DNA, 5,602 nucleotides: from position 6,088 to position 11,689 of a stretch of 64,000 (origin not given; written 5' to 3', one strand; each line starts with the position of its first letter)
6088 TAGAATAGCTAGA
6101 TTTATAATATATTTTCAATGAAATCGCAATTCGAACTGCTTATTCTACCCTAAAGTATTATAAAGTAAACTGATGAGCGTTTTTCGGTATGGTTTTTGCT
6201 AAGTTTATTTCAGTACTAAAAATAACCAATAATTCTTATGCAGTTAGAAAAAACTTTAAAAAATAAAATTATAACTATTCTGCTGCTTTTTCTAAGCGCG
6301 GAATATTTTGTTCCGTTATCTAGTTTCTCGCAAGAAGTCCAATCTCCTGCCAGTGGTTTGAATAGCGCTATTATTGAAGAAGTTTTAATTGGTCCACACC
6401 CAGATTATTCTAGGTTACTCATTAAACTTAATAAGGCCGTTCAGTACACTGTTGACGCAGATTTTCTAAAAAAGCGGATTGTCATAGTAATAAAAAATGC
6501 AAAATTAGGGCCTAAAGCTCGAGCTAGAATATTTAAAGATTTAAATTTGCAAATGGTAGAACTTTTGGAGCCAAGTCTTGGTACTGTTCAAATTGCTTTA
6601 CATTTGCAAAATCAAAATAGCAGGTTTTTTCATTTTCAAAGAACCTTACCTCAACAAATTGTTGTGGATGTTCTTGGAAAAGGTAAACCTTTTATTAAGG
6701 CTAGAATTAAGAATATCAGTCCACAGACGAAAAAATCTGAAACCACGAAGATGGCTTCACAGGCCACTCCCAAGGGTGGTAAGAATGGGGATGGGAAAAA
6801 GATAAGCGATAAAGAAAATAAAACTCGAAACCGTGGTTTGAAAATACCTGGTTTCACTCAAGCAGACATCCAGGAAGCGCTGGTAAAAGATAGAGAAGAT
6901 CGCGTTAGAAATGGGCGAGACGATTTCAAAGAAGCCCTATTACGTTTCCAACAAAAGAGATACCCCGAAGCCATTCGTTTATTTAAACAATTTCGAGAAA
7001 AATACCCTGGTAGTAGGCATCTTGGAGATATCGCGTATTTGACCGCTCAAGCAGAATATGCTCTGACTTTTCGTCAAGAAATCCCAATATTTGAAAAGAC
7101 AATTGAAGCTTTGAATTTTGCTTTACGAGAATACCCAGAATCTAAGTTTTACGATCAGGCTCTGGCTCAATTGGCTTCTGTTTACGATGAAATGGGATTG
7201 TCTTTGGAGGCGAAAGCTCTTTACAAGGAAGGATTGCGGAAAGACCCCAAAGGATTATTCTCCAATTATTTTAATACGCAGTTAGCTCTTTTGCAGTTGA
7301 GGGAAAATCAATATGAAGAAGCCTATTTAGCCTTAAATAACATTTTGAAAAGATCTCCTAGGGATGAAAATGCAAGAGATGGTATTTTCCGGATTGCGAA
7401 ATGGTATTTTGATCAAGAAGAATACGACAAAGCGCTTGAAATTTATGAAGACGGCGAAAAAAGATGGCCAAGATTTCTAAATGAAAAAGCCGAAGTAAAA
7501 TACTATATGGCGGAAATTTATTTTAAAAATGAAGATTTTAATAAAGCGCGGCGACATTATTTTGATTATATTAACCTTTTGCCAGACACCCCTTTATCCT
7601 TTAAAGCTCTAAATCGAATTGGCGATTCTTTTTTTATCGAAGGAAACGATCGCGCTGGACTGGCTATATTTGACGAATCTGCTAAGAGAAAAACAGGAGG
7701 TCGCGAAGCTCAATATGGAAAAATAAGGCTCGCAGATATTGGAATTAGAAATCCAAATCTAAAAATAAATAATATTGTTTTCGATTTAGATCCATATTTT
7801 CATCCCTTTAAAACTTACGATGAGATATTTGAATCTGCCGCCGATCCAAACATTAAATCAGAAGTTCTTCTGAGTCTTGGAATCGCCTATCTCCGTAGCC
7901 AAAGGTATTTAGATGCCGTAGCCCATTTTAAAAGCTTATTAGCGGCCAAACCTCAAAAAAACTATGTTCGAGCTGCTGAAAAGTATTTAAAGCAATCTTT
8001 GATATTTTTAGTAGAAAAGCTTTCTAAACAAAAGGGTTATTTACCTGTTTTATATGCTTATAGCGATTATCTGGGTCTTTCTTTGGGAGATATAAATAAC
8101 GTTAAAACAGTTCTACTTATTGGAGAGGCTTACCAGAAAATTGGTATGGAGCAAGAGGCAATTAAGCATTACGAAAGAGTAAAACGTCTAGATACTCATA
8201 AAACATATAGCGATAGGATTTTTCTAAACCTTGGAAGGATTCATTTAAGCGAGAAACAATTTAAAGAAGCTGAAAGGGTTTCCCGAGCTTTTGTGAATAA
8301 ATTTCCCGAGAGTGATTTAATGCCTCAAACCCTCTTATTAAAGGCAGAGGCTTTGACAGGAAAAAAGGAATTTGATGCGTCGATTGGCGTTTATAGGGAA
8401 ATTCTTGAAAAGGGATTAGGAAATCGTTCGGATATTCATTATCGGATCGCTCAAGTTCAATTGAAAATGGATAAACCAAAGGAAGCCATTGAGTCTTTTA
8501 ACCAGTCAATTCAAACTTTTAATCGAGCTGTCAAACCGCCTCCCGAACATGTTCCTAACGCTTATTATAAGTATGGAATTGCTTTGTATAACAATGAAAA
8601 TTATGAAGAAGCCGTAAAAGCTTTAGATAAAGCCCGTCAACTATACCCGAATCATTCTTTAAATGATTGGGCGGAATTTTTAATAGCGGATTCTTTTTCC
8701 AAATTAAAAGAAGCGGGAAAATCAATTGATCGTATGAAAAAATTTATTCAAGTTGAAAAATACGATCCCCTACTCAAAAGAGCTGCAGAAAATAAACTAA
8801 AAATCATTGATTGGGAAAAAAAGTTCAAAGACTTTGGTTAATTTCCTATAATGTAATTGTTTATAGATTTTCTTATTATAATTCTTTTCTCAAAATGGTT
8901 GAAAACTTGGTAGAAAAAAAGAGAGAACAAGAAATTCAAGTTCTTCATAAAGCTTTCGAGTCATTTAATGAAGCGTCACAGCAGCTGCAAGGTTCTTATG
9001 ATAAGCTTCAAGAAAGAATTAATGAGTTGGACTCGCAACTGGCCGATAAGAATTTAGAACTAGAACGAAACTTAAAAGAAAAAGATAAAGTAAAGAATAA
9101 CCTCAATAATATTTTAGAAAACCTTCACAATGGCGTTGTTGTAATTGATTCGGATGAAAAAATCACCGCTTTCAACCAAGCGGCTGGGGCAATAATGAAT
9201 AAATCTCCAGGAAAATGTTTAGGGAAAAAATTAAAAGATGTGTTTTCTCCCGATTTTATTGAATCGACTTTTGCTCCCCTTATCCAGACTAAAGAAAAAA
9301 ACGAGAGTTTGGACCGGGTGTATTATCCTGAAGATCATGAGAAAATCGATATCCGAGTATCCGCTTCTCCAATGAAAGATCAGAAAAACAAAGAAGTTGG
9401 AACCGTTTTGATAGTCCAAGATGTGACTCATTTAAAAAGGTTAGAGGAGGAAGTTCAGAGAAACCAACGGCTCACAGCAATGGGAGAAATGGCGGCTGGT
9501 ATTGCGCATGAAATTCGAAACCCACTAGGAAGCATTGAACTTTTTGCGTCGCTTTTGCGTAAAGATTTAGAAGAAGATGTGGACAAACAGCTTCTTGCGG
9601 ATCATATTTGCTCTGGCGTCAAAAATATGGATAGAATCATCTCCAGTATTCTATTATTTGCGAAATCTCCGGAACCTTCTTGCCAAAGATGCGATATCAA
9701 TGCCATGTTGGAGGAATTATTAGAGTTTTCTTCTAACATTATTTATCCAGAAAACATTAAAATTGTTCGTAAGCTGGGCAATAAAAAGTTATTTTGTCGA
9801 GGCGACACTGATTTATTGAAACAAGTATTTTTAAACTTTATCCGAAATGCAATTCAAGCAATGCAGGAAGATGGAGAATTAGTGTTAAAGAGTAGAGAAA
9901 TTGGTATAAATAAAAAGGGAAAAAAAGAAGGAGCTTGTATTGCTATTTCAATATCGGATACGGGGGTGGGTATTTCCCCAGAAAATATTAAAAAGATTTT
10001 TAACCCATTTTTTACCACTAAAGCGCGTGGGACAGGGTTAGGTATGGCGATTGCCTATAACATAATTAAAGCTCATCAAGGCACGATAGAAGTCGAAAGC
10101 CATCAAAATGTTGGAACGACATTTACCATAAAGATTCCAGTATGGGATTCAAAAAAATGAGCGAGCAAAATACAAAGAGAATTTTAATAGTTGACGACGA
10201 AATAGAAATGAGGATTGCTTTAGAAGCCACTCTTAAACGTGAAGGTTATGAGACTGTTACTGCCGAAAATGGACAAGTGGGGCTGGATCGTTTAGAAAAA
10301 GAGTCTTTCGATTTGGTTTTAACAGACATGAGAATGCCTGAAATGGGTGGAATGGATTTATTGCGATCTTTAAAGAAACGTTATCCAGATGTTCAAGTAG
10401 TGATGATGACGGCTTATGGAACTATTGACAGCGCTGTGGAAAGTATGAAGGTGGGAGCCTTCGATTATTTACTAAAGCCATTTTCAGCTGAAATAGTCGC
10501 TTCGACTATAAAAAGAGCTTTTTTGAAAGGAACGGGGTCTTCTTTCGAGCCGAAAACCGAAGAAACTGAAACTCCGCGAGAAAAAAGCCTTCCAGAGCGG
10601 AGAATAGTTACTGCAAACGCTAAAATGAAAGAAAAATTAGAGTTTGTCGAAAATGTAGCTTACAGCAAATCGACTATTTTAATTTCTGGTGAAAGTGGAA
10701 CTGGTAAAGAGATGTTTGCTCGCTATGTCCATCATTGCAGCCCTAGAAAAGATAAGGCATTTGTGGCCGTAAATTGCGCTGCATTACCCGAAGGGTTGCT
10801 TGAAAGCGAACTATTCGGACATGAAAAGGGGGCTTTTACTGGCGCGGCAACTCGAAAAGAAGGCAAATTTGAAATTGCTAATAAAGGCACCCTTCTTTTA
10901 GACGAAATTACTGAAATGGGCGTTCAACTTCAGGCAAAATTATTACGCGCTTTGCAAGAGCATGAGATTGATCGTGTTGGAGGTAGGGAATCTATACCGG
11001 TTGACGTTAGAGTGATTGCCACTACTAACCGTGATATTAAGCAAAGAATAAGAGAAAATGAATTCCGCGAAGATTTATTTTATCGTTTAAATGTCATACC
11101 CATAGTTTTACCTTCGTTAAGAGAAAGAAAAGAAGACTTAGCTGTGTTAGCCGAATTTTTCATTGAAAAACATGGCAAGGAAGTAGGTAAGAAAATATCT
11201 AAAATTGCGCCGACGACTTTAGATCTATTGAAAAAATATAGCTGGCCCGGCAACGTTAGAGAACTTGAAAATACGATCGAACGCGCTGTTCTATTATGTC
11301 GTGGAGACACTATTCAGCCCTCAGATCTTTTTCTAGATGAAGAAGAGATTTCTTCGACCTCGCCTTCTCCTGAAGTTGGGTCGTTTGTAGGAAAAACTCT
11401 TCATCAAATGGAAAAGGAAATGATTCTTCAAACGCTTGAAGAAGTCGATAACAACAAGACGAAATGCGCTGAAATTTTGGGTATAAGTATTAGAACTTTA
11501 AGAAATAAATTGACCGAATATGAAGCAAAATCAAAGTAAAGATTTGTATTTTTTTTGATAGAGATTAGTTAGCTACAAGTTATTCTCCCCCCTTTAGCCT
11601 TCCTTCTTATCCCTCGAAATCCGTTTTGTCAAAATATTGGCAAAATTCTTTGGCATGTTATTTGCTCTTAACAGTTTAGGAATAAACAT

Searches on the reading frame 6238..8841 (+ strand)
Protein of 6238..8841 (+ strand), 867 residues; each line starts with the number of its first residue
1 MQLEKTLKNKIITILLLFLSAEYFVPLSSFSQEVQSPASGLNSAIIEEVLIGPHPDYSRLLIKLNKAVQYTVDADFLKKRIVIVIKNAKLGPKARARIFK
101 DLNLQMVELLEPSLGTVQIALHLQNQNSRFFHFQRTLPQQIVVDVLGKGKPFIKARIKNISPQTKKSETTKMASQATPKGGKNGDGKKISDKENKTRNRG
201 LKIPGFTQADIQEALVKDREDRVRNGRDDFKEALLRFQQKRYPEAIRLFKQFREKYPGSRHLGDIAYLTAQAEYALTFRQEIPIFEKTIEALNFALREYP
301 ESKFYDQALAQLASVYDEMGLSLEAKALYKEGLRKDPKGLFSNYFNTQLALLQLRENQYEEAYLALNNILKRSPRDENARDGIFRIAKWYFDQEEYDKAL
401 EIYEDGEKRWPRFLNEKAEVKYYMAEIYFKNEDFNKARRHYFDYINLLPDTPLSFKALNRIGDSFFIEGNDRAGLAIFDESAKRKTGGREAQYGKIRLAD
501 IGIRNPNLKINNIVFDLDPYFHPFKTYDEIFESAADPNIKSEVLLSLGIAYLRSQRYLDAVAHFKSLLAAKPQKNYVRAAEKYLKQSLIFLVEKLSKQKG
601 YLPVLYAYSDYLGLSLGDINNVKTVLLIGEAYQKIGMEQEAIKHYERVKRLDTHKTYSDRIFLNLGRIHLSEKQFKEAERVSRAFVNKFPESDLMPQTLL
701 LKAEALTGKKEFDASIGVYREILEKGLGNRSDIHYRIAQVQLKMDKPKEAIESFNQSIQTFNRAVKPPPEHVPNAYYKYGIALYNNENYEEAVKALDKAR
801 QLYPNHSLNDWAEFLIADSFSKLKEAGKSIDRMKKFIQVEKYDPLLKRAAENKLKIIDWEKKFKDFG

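Call 20: search_protein_families(library=pfam, proteins=[window:6238-8841:+], max_evalue=0.00001)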
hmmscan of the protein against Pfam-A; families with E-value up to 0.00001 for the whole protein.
window:6238-8841:+ (867 aa): 16 families
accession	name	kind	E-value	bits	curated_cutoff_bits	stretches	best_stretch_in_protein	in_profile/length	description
PF07719.23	TPR_2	-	2.2e-32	108.9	27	1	774-806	2-34/34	Tetratricopeptide repeat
PF13428.12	TPR_14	-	2.7e-28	96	23.5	0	773-806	1-34/44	Tetratricopeptide repeat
PF13174.12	TPR_6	-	1.1e-27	95.1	26.3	0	775-806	2-33/33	Tetratricopeptide repeat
PF13424.12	TPR_12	-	2.1e-27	95.5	30.1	0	773-834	3-69/77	Tetratricopeptide repeat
PF00515.34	TPR_1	-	3.2e-27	93.6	27.8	0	732-759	2-29/34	Tetratricopeptide repeat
PF14559.12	TPR_19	-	1.5e-20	73.7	25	0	391-452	2-59/68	Tetratricopeptide repeat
PF13432.12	TPR_16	-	6.2e-20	71.7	32.7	0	735-805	1-63/65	Tetratricopeptide repeat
PF13181.12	TPR_8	-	8.1e-19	66.6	25.7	0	774-806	2-34/34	Tetratricopeptide repeat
PF12895.13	ANAPC3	-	4e-15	56.3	27.2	0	349-404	29-80/82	Anaphase-promoting complex, cyclosome, subunit 3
PF13176.12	TPR_7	-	1e-11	44.4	27.9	0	626-653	3-30/36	Tetratricopeptide repeat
PF25064.1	ARM_TT21_5th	-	1.6e-11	45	27.8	0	422-462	5-42/117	TT21 fifth ARM repeats domain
PF13525.12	YfiO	-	1.3e-09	38.6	25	0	735-824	9-93/203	Outer membrane lipoprotein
PF24575.1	TPR_Slam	-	1.7e-07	32.1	35.2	0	543-578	47-84/104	Surface lipoprotein assembly modifier, N-terminal TPR repeats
PF25058.1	ARM_TT21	-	3.7e-07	30.7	27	0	647-722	45-120/155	Tetratricopeptide repeat protein 21 ARM repeat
PF09976.15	TPR_21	-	6e-07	29.8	25.5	0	334-442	67-170/193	Tetratricopeptide repeat-like domain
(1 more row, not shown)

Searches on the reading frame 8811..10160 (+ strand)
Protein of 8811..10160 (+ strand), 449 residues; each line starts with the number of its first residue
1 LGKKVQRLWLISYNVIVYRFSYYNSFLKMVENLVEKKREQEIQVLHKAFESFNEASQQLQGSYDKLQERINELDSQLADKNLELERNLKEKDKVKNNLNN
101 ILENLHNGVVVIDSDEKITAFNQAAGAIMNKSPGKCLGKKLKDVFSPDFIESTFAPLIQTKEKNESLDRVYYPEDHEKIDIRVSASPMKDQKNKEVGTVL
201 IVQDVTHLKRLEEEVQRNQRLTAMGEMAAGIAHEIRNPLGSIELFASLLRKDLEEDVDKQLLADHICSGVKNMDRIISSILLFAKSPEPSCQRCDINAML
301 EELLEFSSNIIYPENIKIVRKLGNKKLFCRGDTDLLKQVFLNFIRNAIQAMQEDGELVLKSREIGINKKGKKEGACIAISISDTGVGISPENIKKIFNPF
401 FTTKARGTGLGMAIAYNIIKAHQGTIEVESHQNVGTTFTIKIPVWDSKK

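Call 20: search_protein_families(library=pfam, proteins=[window:8811-10160:+], max_evalue=0.00001)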
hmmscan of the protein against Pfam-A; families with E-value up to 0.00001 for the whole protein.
window:8811-10160:+ (449 aa): 6 families
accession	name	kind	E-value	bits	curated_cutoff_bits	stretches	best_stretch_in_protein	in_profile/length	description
PF02518.31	HATPase_c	-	5.2e-26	91.7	26.4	1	331-444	1-109/111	Histidine kinase-, DNA gyrase B-, and HSP90-like ATPase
PF00512.31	HisKA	-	5e-13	49.3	26.9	1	224-286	2-63/66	His Kinase A (phospho-acceptor) domain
PF00989.32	PAS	-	9.8e-13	48.6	22.6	1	98-205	3-113/113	PAS fold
PF13426.13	PAS_9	-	3.2e-12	47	27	1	107-206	2-102/103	PAS domain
PF08448.16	PAS_4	-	4.8e-10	40.1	23.1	1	102-209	1-109/110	PAS fold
PF13596.12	PAS_10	-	1.1e-09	39.3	22.1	1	98-206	1-106/106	PAS domain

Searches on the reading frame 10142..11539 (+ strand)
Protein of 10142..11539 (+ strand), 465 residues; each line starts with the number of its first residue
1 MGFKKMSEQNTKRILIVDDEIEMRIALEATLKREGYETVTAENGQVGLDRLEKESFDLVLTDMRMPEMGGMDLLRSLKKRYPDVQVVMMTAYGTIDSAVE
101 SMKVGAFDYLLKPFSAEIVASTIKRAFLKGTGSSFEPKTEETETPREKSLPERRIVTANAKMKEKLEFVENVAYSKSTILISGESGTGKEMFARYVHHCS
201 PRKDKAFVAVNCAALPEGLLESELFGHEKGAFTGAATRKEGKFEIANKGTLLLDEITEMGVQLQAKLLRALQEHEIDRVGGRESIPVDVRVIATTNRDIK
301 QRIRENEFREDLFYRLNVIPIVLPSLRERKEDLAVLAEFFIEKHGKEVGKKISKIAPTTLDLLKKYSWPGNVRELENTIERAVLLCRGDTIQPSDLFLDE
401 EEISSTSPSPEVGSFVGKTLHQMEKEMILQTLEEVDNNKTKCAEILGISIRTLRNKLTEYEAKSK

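Call 20: search_protein_families(library=pfam, proteins=[window:10142-11539:+], max_evalue=0.00001)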
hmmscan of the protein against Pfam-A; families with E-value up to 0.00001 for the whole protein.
window:10142-11539:+ (465 aa): 6 families
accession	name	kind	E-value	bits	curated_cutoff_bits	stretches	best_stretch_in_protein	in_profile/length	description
PF00158.32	Sigma54_activat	-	1.3e-70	236.8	20.2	1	155-321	1-167/168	Sigma-54 interaction domain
PF00072.30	Response_reg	-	6e-31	107.3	30.2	1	14-119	1-106/111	Response regulator receiver domain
PF25601.1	AAA_lid_14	-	7.3e-26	90.3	27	1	327-400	1-74/87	AAA+ ATPase lid domain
PF14532.12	Sigma54_activ_2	-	2.4e-18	67.2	25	1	166-326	11-138/138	Sigma-54 interaction domain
PF02954.25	HTH_8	-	1.2e-14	54.1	22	1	420-460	2-42/42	Bacterial regulatory protein, Fis family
PF07728.20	AAA_5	-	1.6e-07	31.9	22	1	179-298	2-124/139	AAA domain (dynein-related subfamily)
